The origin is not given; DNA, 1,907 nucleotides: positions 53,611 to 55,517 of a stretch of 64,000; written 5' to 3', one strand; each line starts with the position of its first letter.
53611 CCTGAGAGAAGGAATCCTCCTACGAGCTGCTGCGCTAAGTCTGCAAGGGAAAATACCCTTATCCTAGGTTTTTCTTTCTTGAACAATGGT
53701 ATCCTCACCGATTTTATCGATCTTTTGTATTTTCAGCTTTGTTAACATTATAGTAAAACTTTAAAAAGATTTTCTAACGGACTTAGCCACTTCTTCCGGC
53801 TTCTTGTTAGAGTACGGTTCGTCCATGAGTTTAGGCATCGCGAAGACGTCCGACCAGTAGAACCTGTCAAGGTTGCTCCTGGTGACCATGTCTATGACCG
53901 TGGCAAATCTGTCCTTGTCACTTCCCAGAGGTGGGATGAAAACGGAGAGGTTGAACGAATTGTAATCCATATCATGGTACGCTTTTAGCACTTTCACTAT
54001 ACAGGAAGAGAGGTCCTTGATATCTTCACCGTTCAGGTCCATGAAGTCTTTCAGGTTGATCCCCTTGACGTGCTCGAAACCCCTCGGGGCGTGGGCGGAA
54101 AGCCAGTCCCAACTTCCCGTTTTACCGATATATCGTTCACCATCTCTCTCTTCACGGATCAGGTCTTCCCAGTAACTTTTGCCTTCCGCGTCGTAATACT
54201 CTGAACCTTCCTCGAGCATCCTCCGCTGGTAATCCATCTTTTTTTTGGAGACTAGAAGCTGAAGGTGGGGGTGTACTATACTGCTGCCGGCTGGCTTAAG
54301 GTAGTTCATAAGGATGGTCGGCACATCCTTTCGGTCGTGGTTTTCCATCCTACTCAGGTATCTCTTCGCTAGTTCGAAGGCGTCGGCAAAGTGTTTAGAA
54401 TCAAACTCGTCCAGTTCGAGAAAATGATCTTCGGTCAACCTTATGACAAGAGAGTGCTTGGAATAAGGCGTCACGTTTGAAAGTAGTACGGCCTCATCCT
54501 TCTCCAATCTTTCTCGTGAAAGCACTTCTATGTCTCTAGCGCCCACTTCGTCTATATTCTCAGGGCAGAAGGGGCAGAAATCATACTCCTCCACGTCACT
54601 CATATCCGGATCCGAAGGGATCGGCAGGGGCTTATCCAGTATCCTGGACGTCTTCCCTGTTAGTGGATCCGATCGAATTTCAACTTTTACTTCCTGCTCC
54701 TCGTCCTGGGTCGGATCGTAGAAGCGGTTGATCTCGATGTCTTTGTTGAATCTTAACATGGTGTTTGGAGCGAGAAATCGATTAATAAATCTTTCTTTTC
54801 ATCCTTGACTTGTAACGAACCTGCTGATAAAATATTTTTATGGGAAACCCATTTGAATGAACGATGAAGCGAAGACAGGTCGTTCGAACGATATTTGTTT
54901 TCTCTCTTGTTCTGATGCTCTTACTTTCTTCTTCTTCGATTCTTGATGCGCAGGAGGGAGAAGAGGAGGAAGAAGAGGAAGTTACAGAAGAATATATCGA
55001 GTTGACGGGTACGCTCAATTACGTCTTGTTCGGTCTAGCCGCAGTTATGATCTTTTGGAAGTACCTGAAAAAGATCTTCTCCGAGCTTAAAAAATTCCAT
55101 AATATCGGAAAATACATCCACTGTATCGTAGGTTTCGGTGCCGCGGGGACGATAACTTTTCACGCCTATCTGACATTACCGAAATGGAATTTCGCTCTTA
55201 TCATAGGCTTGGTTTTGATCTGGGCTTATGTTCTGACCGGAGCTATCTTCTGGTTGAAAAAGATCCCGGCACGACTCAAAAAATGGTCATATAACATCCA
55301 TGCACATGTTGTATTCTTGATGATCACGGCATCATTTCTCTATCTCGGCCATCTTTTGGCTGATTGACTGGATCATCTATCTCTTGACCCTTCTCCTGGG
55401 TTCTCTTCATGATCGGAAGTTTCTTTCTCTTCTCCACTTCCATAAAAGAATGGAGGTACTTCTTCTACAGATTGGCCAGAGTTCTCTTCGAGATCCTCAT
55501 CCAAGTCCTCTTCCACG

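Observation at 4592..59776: Shared C-terminal anchor signature, [S/H/D]YWW[LF] plus TM helix plus long acidic tail, on unrelated surface proteins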

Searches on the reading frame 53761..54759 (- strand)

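Call 12: search_protein_families(library=pfam, proteins=[window:53761-54759:-])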
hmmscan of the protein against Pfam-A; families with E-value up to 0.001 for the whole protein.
window:53761-54759:- (332 aa): 1 family
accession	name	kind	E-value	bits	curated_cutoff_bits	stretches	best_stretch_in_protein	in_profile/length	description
PF01230.28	HIT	-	0.00039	21.4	21.5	1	86-171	11-95/98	HIT domain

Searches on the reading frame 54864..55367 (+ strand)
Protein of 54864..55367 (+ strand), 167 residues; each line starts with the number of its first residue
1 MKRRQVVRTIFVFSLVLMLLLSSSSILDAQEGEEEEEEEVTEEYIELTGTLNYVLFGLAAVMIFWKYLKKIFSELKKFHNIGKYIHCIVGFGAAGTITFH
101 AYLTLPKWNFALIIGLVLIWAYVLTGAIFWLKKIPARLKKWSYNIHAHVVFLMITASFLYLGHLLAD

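Call 14: search_protein_families(library=ncbifam, proteins=[window:54864-55367:+], max_evalue=1)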
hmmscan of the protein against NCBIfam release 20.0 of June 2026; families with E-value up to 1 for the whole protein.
window:54864-55367:+ (167 aa): 2 families
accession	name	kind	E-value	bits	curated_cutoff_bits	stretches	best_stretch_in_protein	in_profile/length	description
NF045773.1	cytochro_C550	exception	0.071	13.1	125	1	1-42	1-45/118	cytochrome c550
NF053819.1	EF0750_LPXTG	subfamily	0.12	12.9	47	1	1-39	1-37/105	EF2685/EF0750 family sortase-dependent surface protein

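Call 77: search_protein_families(library=pfam, proteins=[window:54864-55367:+], max_evalue=0.1)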
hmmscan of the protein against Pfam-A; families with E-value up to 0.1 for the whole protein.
window:54864-55367:+ (167 aa): 4 families
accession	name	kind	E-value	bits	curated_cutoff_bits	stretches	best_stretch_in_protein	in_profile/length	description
PF03706.18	LPG_synthase_TM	-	0.0086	16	33.4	1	85-149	121-185/302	Lysylphosphatidylglycerol synthase TM region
PF12420.13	DUF3671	-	0.017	15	34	1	2-81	155-218/223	Fam-L, Fam-M like protein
PF03006.26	HlyIII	-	0.022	14.8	26.2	1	61-151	123-212/224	Haemolysin-III related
PF01616.22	Orbi_NS3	-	0.044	13.8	27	0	3-66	78-141/179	Orbivirus NS3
